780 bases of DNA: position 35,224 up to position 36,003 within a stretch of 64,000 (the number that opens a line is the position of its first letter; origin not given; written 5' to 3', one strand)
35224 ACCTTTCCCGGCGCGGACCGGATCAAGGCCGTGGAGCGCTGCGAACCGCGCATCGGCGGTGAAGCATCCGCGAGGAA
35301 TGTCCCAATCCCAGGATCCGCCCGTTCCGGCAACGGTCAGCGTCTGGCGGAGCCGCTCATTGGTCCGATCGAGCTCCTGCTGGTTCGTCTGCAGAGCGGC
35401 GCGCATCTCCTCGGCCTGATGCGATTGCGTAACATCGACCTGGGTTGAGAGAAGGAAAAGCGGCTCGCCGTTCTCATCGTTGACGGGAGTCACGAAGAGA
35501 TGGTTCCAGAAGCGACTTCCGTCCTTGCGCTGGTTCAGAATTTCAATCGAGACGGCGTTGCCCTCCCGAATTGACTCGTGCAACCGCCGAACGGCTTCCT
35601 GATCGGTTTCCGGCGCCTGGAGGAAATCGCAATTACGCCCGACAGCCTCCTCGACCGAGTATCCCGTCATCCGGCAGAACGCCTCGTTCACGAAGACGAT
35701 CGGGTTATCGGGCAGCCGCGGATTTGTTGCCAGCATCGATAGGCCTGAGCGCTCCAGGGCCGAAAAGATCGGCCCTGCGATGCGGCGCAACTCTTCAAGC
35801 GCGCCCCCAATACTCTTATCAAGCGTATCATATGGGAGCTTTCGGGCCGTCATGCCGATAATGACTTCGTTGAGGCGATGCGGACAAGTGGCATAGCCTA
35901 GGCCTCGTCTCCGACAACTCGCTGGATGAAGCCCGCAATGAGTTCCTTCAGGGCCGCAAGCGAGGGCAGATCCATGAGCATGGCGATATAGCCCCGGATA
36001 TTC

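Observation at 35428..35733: N-terminal PAS of the hybrid kinase is a LOV domain with the photoactive Cys retained but NCRFLQ changed to NCDFLQ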

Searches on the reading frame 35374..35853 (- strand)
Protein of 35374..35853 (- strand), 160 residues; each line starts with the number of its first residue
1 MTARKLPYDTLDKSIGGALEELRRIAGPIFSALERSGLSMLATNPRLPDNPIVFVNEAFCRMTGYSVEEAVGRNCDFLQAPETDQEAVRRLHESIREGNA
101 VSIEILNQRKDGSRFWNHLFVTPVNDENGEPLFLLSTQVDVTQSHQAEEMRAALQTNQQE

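Call 4: search_solved_structures(query=window:35374-35853:-, max_evalue=0.001, show_alignments=5)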
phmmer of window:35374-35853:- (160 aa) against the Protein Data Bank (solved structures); distinct sequences matched with E-value up to 0.001: 163 (the best 60 are shown).
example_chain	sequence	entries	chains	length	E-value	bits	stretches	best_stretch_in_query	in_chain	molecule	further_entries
6ph4_A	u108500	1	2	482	3e-31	111.4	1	25-143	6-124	Blue-light-activated histidine kinase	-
6pps_A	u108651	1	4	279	4.6e-31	110.8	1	23-143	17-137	Blue-light-activated histidine kinase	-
6ph3_A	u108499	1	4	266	5.5e-31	110.6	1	25-143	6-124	Blue-light-activated histidine kinase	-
5hzj_A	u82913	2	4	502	1e-30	109.7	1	18-145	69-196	Intersectin-1,NPH1-1,Intersectin-1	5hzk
5dkk_A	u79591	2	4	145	3.9e-30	107.8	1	31-148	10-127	LOV domain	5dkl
4wf0_A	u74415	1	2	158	4.5e-30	107.6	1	27-152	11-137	NPH1-1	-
5a8b_A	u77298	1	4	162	5e-30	107.5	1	30-148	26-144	PTAUREO1A LOV2 DOMAIN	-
9hkf_B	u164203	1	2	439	6.4e-30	107.1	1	28-145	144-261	Haloalkane dehalogenase,non-specific serine/threonine protein kinase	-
6t73_A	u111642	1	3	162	6.8e-30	107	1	30-148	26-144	Ptaureo1a lov2 domain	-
6t74_A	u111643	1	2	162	8.8e-30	106.7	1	30-147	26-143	Ptaureo1a lov2 domain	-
2v0u_A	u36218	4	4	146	9.1e-30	106.6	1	31-145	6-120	NPH1-1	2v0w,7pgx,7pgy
2v1a_A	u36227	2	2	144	1e-29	106.5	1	31-145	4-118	NPH1-1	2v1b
3t50_A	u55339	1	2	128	1.2e-29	106.3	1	36-143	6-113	Blue-light-activated histidine kinase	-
6ph2_A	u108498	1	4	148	1.3e-29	106.1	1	24-143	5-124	Blue-light-activated histidine kinase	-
7tbn_A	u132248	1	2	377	1.9e-29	105.6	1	29-155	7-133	D11 LOV2-DARPin fusion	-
7qf4_AAA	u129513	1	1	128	9.7e-28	100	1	39-140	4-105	miniSOG (R57Q mutant)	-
7qf3_AAA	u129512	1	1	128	1e-27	100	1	39-140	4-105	miniSOG (R57Q mutant)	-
7qf2_AAA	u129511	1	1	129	1e-27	100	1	39-140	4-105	miniSOG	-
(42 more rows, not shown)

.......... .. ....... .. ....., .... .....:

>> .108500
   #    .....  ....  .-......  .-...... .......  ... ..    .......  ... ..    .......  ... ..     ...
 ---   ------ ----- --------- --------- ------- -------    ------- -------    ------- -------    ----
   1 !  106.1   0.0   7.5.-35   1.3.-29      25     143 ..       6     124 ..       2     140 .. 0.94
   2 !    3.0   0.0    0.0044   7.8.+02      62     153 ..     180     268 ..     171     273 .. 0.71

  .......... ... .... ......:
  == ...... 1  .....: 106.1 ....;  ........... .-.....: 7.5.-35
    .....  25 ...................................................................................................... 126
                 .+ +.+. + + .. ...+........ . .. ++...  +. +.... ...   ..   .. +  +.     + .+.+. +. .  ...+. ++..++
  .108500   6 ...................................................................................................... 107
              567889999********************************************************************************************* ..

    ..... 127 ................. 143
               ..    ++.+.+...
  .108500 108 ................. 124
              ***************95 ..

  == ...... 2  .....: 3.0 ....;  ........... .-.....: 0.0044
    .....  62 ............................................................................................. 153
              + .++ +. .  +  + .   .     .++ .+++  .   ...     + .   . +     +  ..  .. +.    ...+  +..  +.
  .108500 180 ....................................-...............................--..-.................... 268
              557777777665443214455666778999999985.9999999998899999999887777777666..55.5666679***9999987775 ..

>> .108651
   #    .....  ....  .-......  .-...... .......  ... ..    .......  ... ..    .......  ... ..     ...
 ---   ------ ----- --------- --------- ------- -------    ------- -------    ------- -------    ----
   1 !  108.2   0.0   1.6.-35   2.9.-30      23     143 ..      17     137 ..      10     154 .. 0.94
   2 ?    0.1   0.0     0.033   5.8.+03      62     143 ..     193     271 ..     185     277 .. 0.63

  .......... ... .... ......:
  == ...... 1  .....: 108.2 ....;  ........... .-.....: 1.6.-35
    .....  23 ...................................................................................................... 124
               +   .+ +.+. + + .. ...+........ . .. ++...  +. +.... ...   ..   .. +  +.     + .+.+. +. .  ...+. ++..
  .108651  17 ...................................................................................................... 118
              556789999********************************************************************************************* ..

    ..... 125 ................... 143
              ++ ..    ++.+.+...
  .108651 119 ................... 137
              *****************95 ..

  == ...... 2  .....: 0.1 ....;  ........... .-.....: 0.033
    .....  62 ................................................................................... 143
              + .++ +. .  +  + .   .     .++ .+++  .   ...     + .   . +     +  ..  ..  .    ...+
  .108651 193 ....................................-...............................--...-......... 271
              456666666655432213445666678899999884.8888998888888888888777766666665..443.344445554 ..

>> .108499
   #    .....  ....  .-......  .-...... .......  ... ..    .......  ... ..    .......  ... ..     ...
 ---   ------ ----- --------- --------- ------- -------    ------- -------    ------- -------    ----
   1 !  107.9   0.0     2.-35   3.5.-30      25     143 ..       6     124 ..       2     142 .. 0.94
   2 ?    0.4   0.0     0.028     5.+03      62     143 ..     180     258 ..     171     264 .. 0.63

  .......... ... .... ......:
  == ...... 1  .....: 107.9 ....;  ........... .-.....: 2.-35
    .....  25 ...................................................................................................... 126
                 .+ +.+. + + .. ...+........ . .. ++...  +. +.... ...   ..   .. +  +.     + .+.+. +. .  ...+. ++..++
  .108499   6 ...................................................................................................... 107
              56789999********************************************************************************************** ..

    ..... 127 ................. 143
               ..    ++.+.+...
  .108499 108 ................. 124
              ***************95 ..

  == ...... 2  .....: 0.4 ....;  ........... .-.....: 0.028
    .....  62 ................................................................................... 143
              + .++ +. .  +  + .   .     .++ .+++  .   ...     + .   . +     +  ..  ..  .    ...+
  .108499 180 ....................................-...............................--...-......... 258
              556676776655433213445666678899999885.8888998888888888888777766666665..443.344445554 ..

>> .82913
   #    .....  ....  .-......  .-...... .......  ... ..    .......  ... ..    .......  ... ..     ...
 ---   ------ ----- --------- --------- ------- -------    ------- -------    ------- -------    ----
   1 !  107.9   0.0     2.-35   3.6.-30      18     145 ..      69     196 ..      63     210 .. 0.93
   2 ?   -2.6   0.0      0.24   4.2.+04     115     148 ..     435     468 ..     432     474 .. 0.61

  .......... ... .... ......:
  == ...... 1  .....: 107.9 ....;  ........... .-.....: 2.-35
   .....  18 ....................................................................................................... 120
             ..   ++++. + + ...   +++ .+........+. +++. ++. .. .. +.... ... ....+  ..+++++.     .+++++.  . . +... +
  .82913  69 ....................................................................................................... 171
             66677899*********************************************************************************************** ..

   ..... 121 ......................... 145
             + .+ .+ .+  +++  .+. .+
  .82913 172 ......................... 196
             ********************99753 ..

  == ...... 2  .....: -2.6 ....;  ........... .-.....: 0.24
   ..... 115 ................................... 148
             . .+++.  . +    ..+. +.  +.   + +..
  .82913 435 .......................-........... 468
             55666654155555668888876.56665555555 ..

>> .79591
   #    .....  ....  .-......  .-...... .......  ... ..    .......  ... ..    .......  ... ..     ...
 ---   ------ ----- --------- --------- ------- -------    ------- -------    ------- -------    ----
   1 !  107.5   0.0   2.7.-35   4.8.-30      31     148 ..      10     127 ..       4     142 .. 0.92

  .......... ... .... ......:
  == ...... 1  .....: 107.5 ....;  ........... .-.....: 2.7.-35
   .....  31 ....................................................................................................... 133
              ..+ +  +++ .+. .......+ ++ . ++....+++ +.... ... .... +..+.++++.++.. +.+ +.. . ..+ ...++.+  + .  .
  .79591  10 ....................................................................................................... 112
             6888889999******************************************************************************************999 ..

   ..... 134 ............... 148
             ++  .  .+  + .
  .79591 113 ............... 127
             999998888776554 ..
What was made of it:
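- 35428..35733 (-): LOV core (aa 41-142). LOV-HK 6ph4 E 3e-31 (call 4).
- On LOV domain (flavin-binding PAS photosensor): The top 60 PDB sequence hits are all LOV proteins, best E 3e-31 (call 4).
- Closest known: Brucella abortus LOV-HK. Same: It also has a non-Arg (Lys) at the second phosphate site (call 4 alignment).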

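Call 40: predict_structure(protein=window:35374-35853:-)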
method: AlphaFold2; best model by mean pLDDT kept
length: 160 residues; sequences in the alignment: 1
mean_pLDDT: 45.3   pTM: 0.35
mean pLDDT of the five models: 45.3, 43.1, 42.9, 40.5, 40.4
residues with pLDDT >= 90: 0; 70-90: 1; 50-70: 64; < 50: 95
segments of 3 or more residues with pLDDT < 50: 1-65, 67-69, 71-82, 138-150
pLDDT, mean of each block of 10 residues (from residue 1): 24 31 35 32 32 40 46 42 56 62 58 59 57 51 43 58
secondary structure, 60 per line:
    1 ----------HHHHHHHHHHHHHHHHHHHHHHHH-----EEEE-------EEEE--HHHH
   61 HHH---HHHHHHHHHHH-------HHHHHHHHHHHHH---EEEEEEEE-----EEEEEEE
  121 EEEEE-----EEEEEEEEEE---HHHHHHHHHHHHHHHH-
elements in order: H11-34 E40-43 E51-54 H57-63 H67-77 H85-97 E101-108 E114-125 E131-140 H144-159
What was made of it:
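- Tried and rejected: A single-sequence AF2 run gave an unusable model (pLDDT 45, call 40).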

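Call 47: predict_structure(alignment_id=A1)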
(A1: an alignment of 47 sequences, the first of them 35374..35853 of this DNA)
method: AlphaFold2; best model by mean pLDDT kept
length: 160 residues; sequences in the alignment: 47
mean_pLDDT: 87.0   pTM: 0.77
mean pLDDT of the five models: 87.0, 86.6, 85.7, 85.4, 85.0
residues with pLDDT >= 90: 96; 70-90: 50; 50-70: 7; < 50: 7
segments of 3 or more residues with pLDDT < 50: 1-6
pLDDT, mean of each block of 10 residues (from residue 1): 42 72 78 85 93 96 97 96 95 91 97 97 90 94 90 82
secondary structure, 60 per line:
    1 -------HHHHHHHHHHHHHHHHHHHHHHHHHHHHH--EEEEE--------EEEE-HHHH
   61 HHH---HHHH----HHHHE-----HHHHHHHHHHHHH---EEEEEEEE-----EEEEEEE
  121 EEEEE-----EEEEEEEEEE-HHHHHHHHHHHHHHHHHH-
elements in order: H8-36 E39-43 E52-55 H57-63 H67-70 H75-78 H85-97 E101-108 E114-125 E131-140 H142-159
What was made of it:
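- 35746..35832 (-): N-terminal A'alpha cap helix (aa 8-36) ahead of the LOV core. AF2 model helix H8-36 (call 47).
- Tried and rejected: It was replaced by a run on a 47-sequence alignment (pLDDT 87, call 47).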

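Call 50: fold_search(model_id=the predicted structure, library=pdb)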
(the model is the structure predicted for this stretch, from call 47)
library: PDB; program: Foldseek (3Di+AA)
matches with E <= 10: 1448; with E <= 0.001: 556
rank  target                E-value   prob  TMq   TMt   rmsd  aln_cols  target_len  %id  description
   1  6ph2_A                3.9e-15  1.00  0.71  0.90   1.4       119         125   44  Complete LOV domain from the LOV-HK sensory protein from Brucella abortus (mutant C69S, construct 15-155) (released 2020-12-30)
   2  6ph2_C                4.1e-15  1.00  0.69  0.88   1.4       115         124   45  Complete LOV domain from the LOV-HK sensory protein from Brucella abortus (mutant C69S, construct 15-155) (released 2020-12-30)
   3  6ph2_D                4.7e-15  1.00  0.71  0.91   1.3       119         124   44  Complete LOV domain from the LOV-HK sensory protein from Brucella abortus (mutant C69S, construct 15-155) (released 2020-12-30)
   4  6pps_A                5.3e-15  1.00  0.73  0.47   2.5       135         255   41  A blue light illuminated LOV-PAS construct from the LOV-HK sensory protein from Brucella abortus (construct 15-273) (released 2020-07-15)
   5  5dkl_B                6.7e-15  1.00  0.67  0.78   6.4       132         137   38  Structure of the light-state dimer of the blue light photoreceptor Aureochrome 1a LOV from P. tricornutum (released 2016-01-13)
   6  3t50_A                8.0e-15  1.00  0.66  0.92   0.8       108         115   46  X-ray structure of the LOV domain from the LOV-HK sensory protein from Brucella abortus (dark state). (released 2012-06-13)
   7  6ph3_C                8.5e-15  1.00  0.72  0.49   2.6       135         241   41  LOV-PAS construct from the LOV-HK sensory protein from Brucella abortus (dark-adapted, construct 15-273) (released 2020-12-30)
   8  6t74_A                9.5e-15  1.00  0.68  0.78   5.3       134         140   38  New antiparallel dimer of aureochrome 1a LOV domain mutants from Phaeodactylum tricornutum (released 2020-03-18)
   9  6pps_D                1.2e-14  1.00  0.73  0.46   2.6       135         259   41  A blue light illuminated LOV-PAS construct from the LOV-HK sensory protein from Brucella abortus (construct 15-273) (released 2020-07-15)
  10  5a8b_B                1.5e-14  1.00  0.71  0.86   3.9       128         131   38  Structure of a parallel dimer of the aureochrome 1a LOV domain from Phaeodactylum tricornutum (released 2016-02-10)
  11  9vf7_C                2.3e-14  1.00  0.77  0.89   2.7       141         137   37  Structure of Meiothermus ruber Mrub_1259 LOV domain with N- and C-terminal alpha helices (MrLOVe) (released 2025-06-25)
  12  6i20_B                2.3e-14  1.00  0.71  0.85   5.0       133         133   36  Flavin Analogue Sheds Light on Light-Oxygen-Voltage Domain Mechanism (released 2019-05-29)
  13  3t50_B                2.5e-14  1.00  0.65  0.95   0.7       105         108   48  X-ray structure of the LOV domain from the LOV-HK sensory protein from Brucella abortus (dark state). (released 2012-06-13)
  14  6ph2_B                2.8e-14  1.00  0.71  0.92   1.3       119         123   44  Complete LOV domain from the LOV-HK sensory protein from Brucella abortus (mutant C69S, construct 15-155) (released 2020-12-30)
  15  6t74_B                2.8e-14  1.00  0.69  0.78   5.5       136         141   38  New antiparallel dimer of aureochrome 1a LOV domain mutants from Phaeodactylum tricornutum (released 2020-03-18)
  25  7qf3                  5.7e-14  1.00  0.63  0.86   0.9       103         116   43  Structure of the R57Q mutant of miniSOG expressed in E. coli in regular LB medium (released 2022-02-16)
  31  7qf4                  8.2e-14  1.00  0.63  0.86   1.0       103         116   43  Structure of the R57Q mutant of miniSOG expressed in E. coli in LB medium enriched with riboflavin (released 2022-02-16)
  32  6ph4_A                8.2e-14  1.00  0.69  0.36   5.3       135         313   41  Full length LOV-PAS-HK construct from the LOV-HK sensory protein from Brucella abortus (light-adapted, construct 15-48 (released 2020-12-30)
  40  7qf2                  1.2e-13  1.00  0.63  0.85   0.9       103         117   43  Structure of miniSOG reconstituted with riboflavin as a cofactor (released 2022-02-16)
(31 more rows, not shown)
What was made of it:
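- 35428..35733 (-): Foldseek 3t50/6ph2 rmsd 0.7-1.4 A, TM 0.90-0.95 (call 50).
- On LOV domain (flavin-binding PAS photosensor): The AF2 model (pLDDT 87) matches Brucella LOV-HK LOV at rmsd 0.7-1.4 A and TM 0.90-0.95 (calls 47, 50).
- Closest known: Brucella abortus LOV-HK. Same: It is the best sequence hit (E 3e-31, about 44-48% identity) and the best structural hit (rmsd 0.7-1.4 A) (calls 4, 50).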

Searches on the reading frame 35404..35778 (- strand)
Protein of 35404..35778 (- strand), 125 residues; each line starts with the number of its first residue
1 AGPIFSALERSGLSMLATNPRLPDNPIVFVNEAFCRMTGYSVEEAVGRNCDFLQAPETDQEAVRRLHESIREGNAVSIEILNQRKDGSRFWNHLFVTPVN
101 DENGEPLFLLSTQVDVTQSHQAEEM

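Call 41: search_protein_representatives(protein=window:35404-35778:-)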
Query: 125 residues. Proteins with E-value up to 0.001 (for the whole library): 161027; up to 1e-10: 49962; up to 1e-30: 1724. The best 150 are listed.
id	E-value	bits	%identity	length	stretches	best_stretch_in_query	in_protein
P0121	1.1e-182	612.5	36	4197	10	7-118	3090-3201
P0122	1.7e-166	560.4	34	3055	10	14-120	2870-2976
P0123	1.7e-127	434.6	41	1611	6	5-120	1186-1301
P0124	1.9e-104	360.2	27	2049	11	26-124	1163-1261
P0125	2.7e-103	356.4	26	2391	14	22-124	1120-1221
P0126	7.2e-90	313.1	29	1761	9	23-121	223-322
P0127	9.1e-90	312.8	40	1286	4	7-109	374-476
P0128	2.6e-89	311.4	33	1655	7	24-124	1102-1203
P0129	3.1e-89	311.1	35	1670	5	12-123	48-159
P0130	3.1e-82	288.5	31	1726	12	26-124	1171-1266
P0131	8.1e-81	283.9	35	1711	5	7-118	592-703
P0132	6.2e-80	281.1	41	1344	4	12-118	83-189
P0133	1.7e-79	279.6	41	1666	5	4-114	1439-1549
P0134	1.3e-76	270.3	38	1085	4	16-115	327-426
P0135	4.6e-76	268.6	36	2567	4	16-115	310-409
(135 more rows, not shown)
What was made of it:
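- Tried and rejected: The representative-protein search was dominated by giant multi-PAS proteins (call 41).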
